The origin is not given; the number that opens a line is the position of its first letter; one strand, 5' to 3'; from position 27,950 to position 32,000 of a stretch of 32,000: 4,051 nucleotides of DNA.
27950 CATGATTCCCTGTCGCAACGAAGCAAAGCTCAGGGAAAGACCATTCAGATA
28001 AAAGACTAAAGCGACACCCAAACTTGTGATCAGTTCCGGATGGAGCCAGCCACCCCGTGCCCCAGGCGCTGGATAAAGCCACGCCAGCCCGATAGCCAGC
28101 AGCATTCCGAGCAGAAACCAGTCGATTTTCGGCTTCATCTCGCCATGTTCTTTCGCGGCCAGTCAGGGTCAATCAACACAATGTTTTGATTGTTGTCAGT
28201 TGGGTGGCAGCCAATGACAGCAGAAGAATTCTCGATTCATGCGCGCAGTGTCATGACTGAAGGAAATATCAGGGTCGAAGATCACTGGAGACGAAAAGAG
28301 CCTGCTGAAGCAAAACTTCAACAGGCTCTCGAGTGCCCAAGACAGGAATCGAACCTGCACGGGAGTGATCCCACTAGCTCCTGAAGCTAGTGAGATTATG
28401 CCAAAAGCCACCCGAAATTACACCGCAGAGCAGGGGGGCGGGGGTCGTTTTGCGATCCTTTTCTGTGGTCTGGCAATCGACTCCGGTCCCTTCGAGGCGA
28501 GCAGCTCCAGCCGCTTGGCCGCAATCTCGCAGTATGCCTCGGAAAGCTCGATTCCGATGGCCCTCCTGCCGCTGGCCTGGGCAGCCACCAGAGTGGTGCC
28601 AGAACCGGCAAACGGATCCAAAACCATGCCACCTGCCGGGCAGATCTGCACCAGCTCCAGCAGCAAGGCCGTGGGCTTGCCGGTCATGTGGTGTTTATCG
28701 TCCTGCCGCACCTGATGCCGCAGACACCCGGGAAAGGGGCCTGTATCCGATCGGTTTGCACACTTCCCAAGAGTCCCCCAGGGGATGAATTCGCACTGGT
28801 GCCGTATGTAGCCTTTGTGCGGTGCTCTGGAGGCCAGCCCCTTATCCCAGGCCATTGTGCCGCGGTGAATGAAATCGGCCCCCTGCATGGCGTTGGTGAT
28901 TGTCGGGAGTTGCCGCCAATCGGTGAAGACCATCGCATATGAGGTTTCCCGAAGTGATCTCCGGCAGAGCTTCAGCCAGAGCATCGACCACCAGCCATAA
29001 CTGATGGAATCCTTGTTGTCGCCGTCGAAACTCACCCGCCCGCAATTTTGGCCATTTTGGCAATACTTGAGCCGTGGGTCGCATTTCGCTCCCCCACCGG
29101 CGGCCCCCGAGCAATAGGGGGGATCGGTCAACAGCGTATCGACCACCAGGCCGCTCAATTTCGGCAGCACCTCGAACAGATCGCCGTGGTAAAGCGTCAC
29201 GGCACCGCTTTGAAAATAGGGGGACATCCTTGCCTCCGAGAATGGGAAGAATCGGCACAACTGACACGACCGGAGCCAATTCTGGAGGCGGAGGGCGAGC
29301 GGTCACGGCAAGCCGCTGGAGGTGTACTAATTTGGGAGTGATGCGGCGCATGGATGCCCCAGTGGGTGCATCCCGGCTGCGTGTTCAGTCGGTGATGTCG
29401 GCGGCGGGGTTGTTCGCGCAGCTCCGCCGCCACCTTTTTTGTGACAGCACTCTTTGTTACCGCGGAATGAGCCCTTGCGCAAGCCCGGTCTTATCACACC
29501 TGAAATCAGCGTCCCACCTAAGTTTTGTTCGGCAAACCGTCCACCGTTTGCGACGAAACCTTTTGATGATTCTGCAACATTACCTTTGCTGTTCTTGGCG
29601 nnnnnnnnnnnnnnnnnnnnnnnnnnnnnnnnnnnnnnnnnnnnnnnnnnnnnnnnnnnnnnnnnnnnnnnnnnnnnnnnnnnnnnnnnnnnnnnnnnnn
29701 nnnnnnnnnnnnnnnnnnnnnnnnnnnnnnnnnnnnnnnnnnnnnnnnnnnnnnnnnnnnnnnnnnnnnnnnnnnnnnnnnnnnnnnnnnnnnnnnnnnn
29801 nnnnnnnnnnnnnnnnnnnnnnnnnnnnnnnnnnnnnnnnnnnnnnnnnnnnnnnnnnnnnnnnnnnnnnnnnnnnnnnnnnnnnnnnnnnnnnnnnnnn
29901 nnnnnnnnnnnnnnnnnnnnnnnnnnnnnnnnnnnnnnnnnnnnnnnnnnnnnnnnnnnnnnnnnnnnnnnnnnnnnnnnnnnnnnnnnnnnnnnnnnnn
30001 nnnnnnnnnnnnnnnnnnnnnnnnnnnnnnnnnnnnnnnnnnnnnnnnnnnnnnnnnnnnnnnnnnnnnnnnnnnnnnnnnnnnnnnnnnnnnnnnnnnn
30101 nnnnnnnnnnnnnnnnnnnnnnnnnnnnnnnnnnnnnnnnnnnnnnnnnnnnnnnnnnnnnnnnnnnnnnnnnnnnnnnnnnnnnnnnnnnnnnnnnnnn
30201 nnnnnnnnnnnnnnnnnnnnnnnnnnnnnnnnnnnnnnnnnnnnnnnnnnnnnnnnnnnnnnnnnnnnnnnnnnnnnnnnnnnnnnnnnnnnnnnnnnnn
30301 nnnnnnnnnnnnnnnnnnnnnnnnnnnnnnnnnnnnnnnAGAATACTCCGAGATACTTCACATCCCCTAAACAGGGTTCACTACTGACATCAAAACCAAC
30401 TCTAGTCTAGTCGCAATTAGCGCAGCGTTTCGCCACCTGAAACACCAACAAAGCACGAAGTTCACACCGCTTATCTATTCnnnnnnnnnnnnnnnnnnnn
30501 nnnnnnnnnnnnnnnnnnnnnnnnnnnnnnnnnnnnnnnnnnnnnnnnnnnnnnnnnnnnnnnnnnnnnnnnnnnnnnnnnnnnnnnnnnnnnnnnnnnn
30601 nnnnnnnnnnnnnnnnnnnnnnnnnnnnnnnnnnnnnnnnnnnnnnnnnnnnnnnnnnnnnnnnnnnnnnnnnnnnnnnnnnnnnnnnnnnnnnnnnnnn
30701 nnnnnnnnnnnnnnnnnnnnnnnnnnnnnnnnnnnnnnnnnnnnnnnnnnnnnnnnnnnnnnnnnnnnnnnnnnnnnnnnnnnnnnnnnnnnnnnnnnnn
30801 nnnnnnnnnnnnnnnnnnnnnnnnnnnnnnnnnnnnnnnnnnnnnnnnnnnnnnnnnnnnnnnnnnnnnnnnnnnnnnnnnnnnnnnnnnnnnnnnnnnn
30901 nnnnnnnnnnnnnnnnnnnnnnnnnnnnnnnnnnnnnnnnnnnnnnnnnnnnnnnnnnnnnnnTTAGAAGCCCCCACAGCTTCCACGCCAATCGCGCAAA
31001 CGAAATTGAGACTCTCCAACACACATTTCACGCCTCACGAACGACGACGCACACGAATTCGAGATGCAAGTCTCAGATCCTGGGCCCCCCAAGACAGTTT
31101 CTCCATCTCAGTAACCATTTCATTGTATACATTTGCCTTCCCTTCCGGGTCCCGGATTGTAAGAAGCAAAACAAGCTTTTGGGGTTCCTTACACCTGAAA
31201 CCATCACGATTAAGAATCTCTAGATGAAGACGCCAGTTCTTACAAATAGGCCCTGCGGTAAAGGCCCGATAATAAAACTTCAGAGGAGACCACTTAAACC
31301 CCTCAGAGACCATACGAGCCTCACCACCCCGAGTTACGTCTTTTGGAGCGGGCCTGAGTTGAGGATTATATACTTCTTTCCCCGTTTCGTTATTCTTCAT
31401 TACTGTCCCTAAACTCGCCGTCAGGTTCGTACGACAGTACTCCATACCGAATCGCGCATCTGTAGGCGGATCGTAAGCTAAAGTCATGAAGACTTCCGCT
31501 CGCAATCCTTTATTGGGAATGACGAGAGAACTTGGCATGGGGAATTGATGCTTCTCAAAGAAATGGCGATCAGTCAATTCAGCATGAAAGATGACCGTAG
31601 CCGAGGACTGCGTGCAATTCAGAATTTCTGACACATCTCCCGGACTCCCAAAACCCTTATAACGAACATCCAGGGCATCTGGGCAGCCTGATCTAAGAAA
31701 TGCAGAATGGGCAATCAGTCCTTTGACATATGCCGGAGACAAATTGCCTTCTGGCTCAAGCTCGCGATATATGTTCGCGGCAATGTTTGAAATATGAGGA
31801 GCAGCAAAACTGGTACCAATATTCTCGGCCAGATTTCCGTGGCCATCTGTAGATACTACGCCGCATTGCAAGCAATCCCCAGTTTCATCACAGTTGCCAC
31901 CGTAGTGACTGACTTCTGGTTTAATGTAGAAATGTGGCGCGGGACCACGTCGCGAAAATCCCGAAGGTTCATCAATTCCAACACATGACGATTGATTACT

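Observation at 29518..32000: Co-directional S8 protease / Cys-cluster orphan / TIR cassette: candidate undescribed defence system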

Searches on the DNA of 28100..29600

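Call 49: search_rna_families(source=window, start=28100, end=29600, threshold=evalue, max_evalue=1, show_alignments=2)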
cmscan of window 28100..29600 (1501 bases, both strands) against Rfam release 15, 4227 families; matches with E-value up to 1: 2.
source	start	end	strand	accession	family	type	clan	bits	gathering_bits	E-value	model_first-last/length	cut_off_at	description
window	29345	29441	+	RF02100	tfoR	Gene; sRNA;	-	25.5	70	0.0011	1-101/101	no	Translational regulator of tfoXVC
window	28307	28396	+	RF02364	Yfr13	Gene; sRNA;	-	25.3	39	0.23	1-98/98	no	Cyanobacterial functional RNA 13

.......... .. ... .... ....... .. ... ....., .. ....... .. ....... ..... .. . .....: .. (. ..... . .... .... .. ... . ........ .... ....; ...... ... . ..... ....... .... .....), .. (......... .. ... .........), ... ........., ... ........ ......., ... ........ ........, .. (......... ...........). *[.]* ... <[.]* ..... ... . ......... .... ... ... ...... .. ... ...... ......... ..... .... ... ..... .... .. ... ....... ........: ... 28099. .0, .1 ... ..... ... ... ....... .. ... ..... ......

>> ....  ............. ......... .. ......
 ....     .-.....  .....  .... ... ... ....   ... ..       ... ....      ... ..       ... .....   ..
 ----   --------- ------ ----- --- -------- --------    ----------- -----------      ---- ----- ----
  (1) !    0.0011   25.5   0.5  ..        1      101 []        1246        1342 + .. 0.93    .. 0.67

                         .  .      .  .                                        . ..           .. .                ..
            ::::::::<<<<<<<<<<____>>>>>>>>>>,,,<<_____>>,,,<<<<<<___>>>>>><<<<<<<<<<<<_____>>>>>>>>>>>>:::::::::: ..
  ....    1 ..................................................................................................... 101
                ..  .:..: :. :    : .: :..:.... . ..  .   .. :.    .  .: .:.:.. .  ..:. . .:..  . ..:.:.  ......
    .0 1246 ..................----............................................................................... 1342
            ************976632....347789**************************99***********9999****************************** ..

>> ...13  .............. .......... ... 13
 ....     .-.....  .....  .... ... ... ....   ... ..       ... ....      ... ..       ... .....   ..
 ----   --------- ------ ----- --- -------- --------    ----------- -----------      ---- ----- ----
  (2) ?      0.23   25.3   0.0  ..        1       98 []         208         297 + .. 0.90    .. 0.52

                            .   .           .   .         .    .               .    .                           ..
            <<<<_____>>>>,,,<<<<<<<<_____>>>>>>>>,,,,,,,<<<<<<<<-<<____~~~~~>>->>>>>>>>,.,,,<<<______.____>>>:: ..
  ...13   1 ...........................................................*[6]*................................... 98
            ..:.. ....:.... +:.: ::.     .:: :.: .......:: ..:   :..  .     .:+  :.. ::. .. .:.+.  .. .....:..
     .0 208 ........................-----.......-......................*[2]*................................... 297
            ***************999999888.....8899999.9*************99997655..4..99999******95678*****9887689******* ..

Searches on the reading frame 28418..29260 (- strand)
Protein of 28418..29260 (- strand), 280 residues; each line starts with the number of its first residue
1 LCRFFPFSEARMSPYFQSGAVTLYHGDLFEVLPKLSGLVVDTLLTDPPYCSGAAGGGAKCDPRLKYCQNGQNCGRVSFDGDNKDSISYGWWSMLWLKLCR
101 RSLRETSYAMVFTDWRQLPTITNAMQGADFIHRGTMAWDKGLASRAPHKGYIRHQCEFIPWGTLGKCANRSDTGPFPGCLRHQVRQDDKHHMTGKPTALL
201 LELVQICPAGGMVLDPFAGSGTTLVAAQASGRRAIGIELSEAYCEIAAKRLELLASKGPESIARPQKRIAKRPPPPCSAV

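Call 5: search_protein_families(library=pfam, proteins=[window:28418-29260:-], max_evalue=0.1)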
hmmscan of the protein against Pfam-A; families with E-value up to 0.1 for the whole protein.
window:28418-29260:- (280 aa): 5 families
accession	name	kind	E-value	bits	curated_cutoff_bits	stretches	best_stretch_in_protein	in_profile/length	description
PF01555.25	N6_N4_Mtase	-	1.5e-25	90.9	26.7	1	40-249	1-221/221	DNA methylase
PF01170.24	UPF0020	-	0.003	17.7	22.3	0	209-245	28-64/197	RMKL-like, methyltransferase domain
PF03602.21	Cons_hypoth95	-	0.038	14.1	24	0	210-258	42-91/182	Conserved hypothetical protein 95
PF13649.12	Methyltransf_25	-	0.065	14.4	27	0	213-252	1-42/97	Methyltransferase domain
PF13489.12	Methyltransf_23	-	0.08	13.1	27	0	190-247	3-60/164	Methyltransferase domain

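Call 6: search_protein_families(library=padloc, proteins=[window:28418-29260:-], max_evalue=0.1)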
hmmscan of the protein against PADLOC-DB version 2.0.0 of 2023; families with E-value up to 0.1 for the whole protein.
window:28418-29260:- (280 aa): 71 families (the best 25 are shown)
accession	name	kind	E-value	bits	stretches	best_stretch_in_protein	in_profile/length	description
PDLC03321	MTase_II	-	8.2e-51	170.6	1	24-252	17-243/245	Type II methyltransferase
PDLC03371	MTase_II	-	2.8e-36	123.4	2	185-255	185-256/260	Type II methyltransferase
PDLC03228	MTase_II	-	2.7e-26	90.8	2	101-252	60-206/227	Type II methyltransferase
PDLC03320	MTase_II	-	9.7e-24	82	2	184-260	206-283/289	Type II methyltransferase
PDLC03299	MTase_II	-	5.5e-23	79.9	2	184-268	189-274/296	Type II methyltransferase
PDLC03216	MTase_II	-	4.5e-21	73.3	2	184-263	187-267/364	Type II methyltransferase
PDLC03732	oMTase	-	1.3e-19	68.8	2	192-252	188-249/258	orphan methyltransferase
PDLC03738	oMTase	-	3.3e-18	63.5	2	184-267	197-281/376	orphan methyltransferase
PDLC03353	MTase_II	-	8.8e-18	62.8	1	200-253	198-252/260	Type II methyltransferase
PDLC03387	MTase_II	-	4.2e-17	60.2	1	191-252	214-276/289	Type II methyltransferase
PDLC03308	MTase_II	-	1.8e-15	54.9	1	24-251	173-395/419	Type II methyltransferase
PDLC03229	MTase_II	-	5.3e-14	49.8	1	28-251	189-400/436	Type II methyltransferase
PDLC03339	MTase_II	-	2.9e-13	47.4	1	192-253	211-273/399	Type II methyltransferase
PDLC03241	MTase_II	-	3.9e-13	47.1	2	186-252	367-434/447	Type II methyltransferase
PDLC03309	MTase_II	-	4.3e-12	43.6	1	123-252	206-344/353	Type II methyltransferase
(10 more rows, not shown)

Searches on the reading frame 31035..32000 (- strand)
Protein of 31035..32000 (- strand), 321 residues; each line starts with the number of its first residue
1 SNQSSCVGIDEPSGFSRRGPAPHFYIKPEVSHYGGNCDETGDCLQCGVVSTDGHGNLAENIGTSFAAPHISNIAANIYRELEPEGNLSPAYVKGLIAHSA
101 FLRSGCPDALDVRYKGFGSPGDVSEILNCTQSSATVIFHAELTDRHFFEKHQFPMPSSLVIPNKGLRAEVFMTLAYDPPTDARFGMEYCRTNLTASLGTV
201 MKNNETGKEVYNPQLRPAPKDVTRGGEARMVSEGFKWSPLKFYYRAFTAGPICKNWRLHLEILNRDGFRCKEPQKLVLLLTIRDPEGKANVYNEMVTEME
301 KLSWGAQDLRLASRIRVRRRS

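Call 5: search_protein_families(library=pfam, proteins=[window:31035-32000:-], max_evalue=0.1)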
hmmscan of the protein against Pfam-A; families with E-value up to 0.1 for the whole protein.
window:31035-32000:- (321 aa): 1 family
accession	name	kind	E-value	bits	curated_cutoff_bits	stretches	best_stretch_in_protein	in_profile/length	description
PF00082.27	Peptidase_S8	-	2.9e-12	46.9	21.8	1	11-103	186-274/288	Subtilase family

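Call 6: search_protein_families(library=padloc, proteins=[window:31035-32000:-], max_evalue=0.1)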
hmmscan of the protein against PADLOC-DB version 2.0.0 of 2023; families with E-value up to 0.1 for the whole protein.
window:31035-32000:- (321 aa): 8 families
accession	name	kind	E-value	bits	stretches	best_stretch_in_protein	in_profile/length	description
PDLC02197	IetS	-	4.1e-110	367.2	1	2-317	435-749/749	-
PDLC02200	IetS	-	1.5e-63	213.2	1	10-320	464-779/780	-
PDLC02199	IetS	-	5e-62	208.2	1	10-318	515-825/826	-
PDLC02201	IetS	-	1.6e-52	176.8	2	2-213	426-641/781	-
PDLC02202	IetS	-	1.1e-37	127.8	1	6-312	470-771/780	-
PDLC02198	IetS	-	1.7e-10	37.5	1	9-199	465-676/795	-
PDLC04233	IetS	-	5.7e-06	22.7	1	113-195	679-756/855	-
PDLC03014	subtilase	-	0.0019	15.8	1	47-100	330-375/391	-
